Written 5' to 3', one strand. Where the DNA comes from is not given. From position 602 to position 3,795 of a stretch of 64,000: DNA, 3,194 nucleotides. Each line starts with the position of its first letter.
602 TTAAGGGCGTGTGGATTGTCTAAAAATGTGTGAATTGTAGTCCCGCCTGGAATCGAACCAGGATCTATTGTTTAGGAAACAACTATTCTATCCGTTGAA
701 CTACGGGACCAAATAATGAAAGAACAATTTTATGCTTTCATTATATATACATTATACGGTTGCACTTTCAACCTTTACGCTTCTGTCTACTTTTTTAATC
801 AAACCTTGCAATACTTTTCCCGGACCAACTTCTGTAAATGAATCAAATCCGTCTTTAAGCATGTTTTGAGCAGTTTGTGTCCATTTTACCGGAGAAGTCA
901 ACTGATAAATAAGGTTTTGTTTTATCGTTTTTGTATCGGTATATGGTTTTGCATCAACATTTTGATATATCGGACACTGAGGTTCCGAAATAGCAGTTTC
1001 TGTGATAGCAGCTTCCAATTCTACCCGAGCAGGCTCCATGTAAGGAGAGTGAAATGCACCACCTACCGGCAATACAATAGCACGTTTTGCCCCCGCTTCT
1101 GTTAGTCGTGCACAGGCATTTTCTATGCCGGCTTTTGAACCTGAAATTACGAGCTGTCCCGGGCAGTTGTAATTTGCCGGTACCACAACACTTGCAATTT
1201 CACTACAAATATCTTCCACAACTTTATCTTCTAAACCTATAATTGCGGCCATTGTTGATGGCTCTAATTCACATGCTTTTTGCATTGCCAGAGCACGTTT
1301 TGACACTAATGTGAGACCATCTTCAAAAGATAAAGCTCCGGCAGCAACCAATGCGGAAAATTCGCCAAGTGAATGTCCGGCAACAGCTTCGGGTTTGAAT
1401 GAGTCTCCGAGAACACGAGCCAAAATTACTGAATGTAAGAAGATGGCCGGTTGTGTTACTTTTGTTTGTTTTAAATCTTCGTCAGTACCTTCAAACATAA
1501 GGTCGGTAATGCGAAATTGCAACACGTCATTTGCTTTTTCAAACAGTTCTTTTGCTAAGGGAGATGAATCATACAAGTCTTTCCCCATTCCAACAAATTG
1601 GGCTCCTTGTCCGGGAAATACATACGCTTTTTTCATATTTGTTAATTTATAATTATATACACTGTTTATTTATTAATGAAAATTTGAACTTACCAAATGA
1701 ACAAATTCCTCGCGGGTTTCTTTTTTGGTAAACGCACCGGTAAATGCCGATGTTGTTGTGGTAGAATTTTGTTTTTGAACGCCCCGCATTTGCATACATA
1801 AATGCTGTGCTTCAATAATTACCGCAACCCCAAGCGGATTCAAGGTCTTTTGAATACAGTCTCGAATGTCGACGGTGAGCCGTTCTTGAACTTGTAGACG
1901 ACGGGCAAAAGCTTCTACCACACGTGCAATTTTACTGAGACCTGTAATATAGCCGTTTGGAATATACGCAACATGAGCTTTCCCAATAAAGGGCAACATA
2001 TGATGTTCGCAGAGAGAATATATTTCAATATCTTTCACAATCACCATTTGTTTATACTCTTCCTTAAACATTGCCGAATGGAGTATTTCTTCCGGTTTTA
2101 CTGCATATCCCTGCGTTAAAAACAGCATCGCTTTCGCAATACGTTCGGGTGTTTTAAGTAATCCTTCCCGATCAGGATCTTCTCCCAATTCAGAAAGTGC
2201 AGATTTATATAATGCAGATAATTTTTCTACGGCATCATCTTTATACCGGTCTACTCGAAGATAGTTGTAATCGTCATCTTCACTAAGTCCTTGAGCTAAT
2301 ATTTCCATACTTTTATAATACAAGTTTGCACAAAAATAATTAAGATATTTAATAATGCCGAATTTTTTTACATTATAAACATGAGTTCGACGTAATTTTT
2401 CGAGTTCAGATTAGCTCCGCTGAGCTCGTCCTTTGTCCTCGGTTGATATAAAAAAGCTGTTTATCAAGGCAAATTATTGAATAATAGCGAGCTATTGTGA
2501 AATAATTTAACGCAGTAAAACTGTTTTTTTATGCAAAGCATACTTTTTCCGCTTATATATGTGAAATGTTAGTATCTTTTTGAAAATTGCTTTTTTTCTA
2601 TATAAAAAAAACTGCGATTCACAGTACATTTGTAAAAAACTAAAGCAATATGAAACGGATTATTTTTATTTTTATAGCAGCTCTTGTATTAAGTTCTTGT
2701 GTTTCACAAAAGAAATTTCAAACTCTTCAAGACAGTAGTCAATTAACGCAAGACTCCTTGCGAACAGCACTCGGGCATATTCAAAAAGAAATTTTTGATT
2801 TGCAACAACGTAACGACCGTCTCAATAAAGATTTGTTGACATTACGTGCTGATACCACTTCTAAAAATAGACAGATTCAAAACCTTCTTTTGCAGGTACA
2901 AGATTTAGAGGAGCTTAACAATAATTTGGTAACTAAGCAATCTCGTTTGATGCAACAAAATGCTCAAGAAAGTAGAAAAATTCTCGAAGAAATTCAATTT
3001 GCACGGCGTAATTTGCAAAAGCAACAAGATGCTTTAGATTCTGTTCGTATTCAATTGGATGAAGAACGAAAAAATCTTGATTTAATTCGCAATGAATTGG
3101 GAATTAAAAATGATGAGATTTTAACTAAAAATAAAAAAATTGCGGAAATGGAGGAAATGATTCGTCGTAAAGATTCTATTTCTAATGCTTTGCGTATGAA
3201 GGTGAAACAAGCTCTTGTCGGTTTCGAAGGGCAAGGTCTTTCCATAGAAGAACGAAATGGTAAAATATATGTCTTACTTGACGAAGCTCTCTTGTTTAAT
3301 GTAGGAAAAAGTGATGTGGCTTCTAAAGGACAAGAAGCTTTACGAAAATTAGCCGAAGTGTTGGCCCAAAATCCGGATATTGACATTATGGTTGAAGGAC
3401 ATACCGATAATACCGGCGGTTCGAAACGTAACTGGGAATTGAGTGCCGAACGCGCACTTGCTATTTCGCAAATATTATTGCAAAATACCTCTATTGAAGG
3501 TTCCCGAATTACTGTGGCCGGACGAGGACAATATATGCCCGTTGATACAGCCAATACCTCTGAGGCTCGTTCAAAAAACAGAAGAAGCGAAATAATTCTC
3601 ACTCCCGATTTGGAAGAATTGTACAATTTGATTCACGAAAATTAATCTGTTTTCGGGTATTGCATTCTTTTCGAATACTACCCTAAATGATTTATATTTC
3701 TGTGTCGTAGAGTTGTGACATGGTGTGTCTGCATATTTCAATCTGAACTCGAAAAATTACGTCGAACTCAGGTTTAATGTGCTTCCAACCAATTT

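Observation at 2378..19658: Family of modular, near-identical intergenic repeats restricted to the first 20 kb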

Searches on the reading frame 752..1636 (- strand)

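Call 12: search_protein_families(library=pfam, proteins=[window:752-1636:-], max_evalue=0.01)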
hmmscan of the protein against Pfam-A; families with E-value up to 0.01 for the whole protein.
window:752-1636:- (294 aa): 1 family
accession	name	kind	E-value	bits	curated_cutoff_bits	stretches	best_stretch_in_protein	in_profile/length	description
PF00698.26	Acyl_transf_1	-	4.4e-41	141.8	32.7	1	5-291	2-287/319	Acyl transferase domain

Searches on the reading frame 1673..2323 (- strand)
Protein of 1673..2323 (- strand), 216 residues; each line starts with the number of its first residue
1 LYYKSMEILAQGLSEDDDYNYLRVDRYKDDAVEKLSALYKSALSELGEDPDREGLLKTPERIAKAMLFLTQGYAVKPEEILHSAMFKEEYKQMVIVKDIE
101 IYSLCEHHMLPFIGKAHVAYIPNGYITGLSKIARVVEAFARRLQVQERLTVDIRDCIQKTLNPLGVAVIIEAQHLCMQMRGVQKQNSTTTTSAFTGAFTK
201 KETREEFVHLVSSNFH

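Call 12: search_protein_families(library=pfam, proteins=[window:1673-2323:-], max_evalue=0.01)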
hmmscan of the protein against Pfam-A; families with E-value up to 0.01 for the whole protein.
window:1673-2323:- (216 aa): 1 family
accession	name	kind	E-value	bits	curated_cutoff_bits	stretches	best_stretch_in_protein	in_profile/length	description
PF01227.27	GTP_cyclohydroI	-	8e-75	250.6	27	1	39-211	5-178/179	GTP cyclohydrolase I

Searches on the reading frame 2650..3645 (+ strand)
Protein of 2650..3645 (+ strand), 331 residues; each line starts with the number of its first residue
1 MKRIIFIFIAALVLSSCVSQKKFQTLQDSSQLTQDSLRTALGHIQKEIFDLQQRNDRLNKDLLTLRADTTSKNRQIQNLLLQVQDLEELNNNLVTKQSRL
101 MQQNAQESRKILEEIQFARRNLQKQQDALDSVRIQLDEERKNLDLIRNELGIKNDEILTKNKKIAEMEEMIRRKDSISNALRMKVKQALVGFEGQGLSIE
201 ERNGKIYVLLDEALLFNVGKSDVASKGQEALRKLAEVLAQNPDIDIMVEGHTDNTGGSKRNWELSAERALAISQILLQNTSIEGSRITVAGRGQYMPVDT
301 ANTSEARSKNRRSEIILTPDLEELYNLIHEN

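Call 12: search_protein_families(library=pfam, proteins=[window:2650-3645:+], max_evalue=0.01)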
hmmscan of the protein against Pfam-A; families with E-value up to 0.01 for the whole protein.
window:2650-3645:+ (331 aa): 4 families
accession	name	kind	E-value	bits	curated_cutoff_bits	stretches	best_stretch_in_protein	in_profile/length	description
PF00691.25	OmpA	-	5.8e-24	84.7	27.2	1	215-311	1-98/98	OmpA family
PF08139.17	LPAM_1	-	0.001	19.8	20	1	1-17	1-17/18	Prokaryotic membrane lipoprotein lipid attachment site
PF05359.17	DUF748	-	0.0012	17.4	50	1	214-255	881-922/1037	Domain of Unknown Function (DUF748)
PF16043.11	DUF4795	-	0.0059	16.5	34.8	1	39-88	7-56/208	Domain of unknown function (DUF4795)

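Call 19: find_encoding_contigs(protein=window:2650-3645:+, flank=10000, max_places=6)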
Protein window:2650-3645:+ (331 aa): 3 contigs read that carry it; 2 places shown.
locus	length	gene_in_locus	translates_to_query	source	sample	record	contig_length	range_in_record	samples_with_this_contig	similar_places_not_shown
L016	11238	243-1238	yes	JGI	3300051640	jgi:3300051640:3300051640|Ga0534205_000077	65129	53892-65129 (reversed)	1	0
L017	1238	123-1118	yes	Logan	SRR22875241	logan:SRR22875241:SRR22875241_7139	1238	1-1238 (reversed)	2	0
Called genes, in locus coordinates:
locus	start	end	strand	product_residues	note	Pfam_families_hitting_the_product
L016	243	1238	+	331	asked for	PF00691:OmpA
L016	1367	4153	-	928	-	PF02739:5_3_exonuc_N, PF01367:5_3_exonuc, PF01612:DNA_pol_A_exo1, PF22619:DNA_polI_exo1, PF00476:DNA_pol_A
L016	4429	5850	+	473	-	PF13727:CoA_binding_3, PF02397:Bac_transf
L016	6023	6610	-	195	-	PF25084:LbH_EIF2B, PF00132:Hexapep, PF25087:GMPPB_C (weak), PF14602:Hexapep_2, PF00132:Hexapep (weak)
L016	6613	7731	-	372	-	PF00155:Aminotran_1_2, PF00266:Aminotran_5, PF01041:DegT_DnrJ_EryC1, PF01212:Beta_elim_lyase (weak), PF01053:Cys_Met_Meta_PP (weak)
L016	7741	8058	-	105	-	PF01883:FeS_assembly_P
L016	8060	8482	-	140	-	PF02657:SufE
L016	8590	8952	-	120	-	PF02152:FolB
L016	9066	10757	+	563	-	PF00749:tRNA-synt_1c, PF03950:tRNA-synt_1c_C, PF20974:tRNA-synt_1c_C2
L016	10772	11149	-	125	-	PF09951:Imm33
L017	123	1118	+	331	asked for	PF00691:OmpA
